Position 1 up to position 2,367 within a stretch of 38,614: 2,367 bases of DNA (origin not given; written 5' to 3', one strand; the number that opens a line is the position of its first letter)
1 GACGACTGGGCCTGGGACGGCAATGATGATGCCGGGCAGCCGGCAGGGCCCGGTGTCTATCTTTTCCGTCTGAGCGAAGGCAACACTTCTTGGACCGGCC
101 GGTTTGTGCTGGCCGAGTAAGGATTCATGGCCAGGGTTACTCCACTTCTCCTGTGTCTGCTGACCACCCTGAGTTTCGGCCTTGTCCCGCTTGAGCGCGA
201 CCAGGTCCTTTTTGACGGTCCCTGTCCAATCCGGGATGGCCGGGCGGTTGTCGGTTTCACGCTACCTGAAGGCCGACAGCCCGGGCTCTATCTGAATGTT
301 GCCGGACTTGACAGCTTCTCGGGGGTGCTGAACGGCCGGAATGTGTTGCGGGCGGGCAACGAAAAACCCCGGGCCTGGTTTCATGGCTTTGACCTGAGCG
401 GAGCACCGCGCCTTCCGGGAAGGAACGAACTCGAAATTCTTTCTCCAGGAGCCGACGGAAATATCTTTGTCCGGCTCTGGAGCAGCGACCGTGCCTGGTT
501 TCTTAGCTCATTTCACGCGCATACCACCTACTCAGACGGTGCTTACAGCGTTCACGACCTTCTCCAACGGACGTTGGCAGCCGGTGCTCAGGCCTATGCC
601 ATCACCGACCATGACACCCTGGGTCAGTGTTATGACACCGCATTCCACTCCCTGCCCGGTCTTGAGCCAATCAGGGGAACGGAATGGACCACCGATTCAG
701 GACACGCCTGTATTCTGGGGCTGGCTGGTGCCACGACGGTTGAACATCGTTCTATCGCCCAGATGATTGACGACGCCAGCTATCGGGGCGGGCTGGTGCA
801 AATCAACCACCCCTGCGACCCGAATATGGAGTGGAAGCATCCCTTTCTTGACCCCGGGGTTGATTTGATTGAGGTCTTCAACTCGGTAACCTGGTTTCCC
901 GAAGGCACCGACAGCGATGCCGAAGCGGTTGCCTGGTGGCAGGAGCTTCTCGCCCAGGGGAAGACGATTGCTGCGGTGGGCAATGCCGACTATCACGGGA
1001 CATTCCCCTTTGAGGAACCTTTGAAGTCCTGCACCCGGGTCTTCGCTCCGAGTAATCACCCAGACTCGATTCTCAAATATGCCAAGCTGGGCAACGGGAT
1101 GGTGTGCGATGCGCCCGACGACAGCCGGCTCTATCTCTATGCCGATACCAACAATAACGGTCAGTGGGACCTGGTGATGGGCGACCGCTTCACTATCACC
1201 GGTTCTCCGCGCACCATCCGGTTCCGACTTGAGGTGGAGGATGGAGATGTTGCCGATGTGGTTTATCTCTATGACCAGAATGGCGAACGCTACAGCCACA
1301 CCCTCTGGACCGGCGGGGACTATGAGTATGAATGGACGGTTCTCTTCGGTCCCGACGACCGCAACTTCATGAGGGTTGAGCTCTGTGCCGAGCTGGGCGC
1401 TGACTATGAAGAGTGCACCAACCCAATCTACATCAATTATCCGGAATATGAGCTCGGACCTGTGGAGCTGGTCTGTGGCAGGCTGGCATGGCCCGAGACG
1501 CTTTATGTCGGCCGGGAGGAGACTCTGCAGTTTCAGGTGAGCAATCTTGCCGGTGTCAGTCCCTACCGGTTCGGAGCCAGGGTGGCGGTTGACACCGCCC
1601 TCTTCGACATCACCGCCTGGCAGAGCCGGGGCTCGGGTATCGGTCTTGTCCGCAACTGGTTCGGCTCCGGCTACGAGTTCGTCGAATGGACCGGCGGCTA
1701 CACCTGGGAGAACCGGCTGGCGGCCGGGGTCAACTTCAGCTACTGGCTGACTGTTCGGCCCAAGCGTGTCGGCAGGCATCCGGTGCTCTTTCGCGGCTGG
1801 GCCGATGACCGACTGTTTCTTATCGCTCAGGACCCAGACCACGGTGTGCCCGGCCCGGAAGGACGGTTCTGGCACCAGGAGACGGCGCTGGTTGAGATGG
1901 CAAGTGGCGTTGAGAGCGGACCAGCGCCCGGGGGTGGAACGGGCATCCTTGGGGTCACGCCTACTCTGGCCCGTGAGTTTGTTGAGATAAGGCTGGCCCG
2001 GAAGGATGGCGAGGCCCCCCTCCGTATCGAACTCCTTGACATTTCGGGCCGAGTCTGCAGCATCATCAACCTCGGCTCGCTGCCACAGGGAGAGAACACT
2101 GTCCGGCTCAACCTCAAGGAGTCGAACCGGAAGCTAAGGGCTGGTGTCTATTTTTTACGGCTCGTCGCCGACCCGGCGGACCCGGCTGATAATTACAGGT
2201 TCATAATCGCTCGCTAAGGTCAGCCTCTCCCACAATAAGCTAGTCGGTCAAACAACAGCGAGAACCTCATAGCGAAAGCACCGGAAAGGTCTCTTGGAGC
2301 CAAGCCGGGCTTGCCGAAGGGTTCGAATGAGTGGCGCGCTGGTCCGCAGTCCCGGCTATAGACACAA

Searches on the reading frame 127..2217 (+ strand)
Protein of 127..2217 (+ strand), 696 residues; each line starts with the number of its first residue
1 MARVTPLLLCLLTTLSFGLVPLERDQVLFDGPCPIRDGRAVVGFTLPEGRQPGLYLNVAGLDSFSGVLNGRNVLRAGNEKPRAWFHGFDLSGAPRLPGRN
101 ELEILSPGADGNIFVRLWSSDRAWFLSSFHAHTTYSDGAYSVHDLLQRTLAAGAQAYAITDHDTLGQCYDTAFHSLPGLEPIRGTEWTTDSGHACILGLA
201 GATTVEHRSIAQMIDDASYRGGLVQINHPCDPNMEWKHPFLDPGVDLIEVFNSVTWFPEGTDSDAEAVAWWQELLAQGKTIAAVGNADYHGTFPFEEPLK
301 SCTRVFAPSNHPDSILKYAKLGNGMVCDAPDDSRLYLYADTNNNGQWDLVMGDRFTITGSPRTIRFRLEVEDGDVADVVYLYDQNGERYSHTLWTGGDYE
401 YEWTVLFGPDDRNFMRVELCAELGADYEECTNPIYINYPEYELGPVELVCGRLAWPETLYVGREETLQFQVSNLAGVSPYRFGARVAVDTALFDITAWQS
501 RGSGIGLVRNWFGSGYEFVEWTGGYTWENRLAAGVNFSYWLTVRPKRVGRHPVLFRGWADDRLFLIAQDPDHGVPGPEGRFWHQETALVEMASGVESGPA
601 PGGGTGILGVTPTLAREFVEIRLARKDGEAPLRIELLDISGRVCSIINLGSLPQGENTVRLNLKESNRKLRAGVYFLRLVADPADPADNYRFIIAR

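Call 23: search_protein_families(library=pfam, proteins=[window:127-2217:+], max_evalue=0.001)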
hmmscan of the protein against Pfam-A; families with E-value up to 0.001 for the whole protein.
window:127-2217:+ (696 aa): 1 family
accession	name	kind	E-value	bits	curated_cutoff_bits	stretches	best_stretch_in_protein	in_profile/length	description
PF02811.25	PHP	-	7.1e-07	30.1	26.4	1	129-188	2-64/164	PHP domain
